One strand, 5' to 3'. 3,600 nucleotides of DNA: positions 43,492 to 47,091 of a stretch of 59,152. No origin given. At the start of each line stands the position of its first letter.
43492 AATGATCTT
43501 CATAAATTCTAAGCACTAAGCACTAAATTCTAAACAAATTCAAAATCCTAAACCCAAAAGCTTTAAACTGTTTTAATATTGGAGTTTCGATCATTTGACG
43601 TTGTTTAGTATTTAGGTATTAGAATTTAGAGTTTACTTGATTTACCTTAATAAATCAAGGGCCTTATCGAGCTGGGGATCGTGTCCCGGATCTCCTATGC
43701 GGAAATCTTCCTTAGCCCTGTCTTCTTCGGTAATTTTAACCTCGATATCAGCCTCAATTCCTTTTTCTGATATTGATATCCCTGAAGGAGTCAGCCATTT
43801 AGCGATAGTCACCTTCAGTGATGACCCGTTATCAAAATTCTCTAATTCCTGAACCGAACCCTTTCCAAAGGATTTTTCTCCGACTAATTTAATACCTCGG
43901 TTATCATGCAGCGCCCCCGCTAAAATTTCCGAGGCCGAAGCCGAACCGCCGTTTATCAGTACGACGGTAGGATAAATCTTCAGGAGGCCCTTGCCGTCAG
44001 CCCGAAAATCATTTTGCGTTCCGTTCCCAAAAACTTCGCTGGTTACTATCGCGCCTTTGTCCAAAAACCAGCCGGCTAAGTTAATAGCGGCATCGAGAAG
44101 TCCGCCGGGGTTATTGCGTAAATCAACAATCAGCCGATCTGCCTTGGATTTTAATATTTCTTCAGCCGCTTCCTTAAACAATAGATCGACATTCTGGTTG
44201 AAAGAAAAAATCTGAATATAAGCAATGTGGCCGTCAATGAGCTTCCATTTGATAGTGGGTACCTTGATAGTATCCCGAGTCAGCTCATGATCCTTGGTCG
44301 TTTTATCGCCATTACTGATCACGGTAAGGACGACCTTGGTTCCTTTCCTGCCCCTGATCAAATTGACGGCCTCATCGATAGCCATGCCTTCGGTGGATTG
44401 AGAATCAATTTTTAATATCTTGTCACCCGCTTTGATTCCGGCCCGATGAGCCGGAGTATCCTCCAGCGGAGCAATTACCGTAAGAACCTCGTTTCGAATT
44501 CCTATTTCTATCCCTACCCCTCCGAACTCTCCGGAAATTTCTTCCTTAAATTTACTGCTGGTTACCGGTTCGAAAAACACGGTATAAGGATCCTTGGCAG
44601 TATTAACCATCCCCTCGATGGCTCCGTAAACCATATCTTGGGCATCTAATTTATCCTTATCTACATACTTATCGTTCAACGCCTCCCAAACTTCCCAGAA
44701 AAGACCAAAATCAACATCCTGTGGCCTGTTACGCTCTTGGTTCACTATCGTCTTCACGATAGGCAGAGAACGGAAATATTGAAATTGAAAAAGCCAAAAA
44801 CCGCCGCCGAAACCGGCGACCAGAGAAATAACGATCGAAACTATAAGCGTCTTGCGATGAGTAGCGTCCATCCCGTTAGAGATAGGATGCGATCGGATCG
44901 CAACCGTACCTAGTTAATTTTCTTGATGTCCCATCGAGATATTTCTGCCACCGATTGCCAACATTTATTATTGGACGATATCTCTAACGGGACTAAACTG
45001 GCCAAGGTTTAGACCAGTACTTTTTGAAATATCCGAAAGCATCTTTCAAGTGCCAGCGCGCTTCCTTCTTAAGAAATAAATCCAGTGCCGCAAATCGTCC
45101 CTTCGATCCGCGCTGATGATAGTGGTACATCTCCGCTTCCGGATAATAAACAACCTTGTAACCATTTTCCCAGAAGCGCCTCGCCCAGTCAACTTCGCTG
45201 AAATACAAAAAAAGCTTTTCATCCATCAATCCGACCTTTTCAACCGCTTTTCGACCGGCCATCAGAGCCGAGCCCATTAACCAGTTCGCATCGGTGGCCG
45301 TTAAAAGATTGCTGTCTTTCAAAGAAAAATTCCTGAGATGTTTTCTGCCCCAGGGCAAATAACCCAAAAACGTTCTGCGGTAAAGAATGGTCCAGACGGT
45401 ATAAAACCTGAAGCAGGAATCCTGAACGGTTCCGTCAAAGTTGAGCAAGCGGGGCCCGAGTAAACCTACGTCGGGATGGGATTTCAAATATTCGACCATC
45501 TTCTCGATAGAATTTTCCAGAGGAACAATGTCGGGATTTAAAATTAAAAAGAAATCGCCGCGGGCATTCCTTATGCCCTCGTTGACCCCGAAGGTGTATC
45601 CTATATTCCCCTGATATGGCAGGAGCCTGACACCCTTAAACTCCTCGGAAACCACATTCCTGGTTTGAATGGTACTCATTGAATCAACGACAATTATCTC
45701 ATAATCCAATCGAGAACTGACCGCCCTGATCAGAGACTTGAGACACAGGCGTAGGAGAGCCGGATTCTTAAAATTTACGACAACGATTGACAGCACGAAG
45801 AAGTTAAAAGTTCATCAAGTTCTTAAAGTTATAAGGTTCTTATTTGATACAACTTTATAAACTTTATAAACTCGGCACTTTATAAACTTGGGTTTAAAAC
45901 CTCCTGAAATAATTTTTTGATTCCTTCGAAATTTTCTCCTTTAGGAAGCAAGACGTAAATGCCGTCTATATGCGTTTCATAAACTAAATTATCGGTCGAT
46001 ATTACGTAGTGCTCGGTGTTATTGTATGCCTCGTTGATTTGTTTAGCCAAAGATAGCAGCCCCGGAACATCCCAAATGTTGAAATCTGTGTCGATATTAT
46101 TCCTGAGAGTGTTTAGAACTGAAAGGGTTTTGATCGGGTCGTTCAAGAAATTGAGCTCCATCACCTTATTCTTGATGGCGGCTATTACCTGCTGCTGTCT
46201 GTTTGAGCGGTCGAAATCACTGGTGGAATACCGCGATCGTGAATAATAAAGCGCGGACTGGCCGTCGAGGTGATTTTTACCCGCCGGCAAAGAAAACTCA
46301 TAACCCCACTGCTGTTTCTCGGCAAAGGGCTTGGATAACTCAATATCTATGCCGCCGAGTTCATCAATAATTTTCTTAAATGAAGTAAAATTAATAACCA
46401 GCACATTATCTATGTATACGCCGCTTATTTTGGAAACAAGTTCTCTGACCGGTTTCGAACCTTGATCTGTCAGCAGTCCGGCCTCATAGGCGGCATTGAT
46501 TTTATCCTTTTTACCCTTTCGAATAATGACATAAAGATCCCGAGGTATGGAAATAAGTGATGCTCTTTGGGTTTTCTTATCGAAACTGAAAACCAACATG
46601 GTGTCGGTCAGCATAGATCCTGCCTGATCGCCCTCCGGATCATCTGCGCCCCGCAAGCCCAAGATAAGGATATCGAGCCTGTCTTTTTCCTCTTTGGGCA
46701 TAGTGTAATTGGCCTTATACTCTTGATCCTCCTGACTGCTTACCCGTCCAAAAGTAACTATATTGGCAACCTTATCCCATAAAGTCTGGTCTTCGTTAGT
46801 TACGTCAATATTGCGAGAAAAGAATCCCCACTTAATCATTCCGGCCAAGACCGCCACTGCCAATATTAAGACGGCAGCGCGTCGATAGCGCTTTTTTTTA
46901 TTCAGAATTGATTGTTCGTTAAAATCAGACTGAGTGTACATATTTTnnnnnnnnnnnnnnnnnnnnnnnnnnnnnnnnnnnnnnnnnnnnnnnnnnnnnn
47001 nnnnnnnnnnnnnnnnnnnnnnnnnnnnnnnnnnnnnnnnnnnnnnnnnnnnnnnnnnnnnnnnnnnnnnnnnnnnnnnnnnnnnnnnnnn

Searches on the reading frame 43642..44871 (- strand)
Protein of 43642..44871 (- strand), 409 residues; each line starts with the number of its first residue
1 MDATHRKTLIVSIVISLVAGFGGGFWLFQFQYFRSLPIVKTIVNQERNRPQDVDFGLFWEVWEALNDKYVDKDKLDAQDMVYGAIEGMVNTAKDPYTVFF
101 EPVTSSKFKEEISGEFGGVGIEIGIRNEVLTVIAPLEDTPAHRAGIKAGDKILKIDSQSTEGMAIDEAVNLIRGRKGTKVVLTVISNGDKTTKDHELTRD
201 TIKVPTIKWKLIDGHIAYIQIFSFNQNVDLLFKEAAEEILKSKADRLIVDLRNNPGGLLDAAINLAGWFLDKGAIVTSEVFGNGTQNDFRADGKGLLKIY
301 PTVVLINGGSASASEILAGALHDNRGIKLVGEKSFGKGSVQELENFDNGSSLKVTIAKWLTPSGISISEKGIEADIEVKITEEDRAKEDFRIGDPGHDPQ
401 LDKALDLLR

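Call 14: search_protein_families(library=pfam, proteins=[window:43642-44871:-])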
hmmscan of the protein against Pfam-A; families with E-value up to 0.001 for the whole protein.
window:43642-44871:- (409 aa): 5 families
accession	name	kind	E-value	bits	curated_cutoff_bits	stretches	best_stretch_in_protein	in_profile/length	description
PF03572.23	Peptidase_S41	-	9.4e-48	162.3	24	1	216-378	2-165/165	Peptidase family S41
PF17820.7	PDZ_6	-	2.5e-12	46.8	27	1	134-184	4-52/54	PDZ domain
PF00595.29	PDZ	-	1.5e-10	41.7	23.2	1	117-184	10-80/81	PDZ domain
PF22694.1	CtpB_N-like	-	5.2e-08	33.7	27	1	18-101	2-82/85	Activating protease CtpB N-terminal domain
PF13180.12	PDZ_2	-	1.6e-07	31.9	27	1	119-192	3-75/80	PDZ domain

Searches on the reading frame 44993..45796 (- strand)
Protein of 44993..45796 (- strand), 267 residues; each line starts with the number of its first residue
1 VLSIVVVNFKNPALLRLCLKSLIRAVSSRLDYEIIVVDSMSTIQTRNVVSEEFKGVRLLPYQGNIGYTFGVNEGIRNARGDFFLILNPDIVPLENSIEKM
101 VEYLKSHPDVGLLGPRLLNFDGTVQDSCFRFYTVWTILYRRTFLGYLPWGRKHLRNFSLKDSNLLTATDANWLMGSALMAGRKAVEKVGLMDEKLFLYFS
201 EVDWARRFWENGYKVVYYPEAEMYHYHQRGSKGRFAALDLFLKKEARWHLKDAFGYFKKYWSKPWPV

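Call 80: search_protein_families(library=pfam, proteins=[window:44993-45796:-], max_evalue=0.001)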
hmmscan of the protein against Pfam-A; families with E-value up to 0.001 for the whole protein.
window:44993-45796:- (267 aa): 3 families
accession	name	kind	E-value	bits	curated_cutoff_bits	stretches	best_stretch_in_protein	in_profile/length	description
PF00535.33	Glycos_transf_2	-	1.6e-20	74.1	23.3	1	3-132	1-131/168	Glycosyl transferase family 2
PF13641.12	Glyco_tranf_2_3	-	2e-15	57.9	27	1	2-248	3-227/230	Glycosyltransferase like family 2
PF13632.12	Glyco_trans_2_3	-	0.00031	21.1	27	1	168-249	71-140/198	Glycosyl transferase family group 2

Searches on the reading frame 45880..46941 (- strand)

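Call 80: search_protein_families(library=pfam, proteins=[window:45880-46941:-], max_evalue=0.001)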
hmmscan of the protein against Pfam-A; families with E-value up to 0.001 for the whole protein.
window:45880-46941:- (353 aa): 1 family
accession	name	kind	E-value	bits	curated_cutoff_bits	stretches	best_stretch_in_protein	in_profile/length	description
PF03816.19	LytR_cpsA_psr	-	2.3e-38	132.1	24.6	1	112-260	2-148/150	LytR_cpsA_psr family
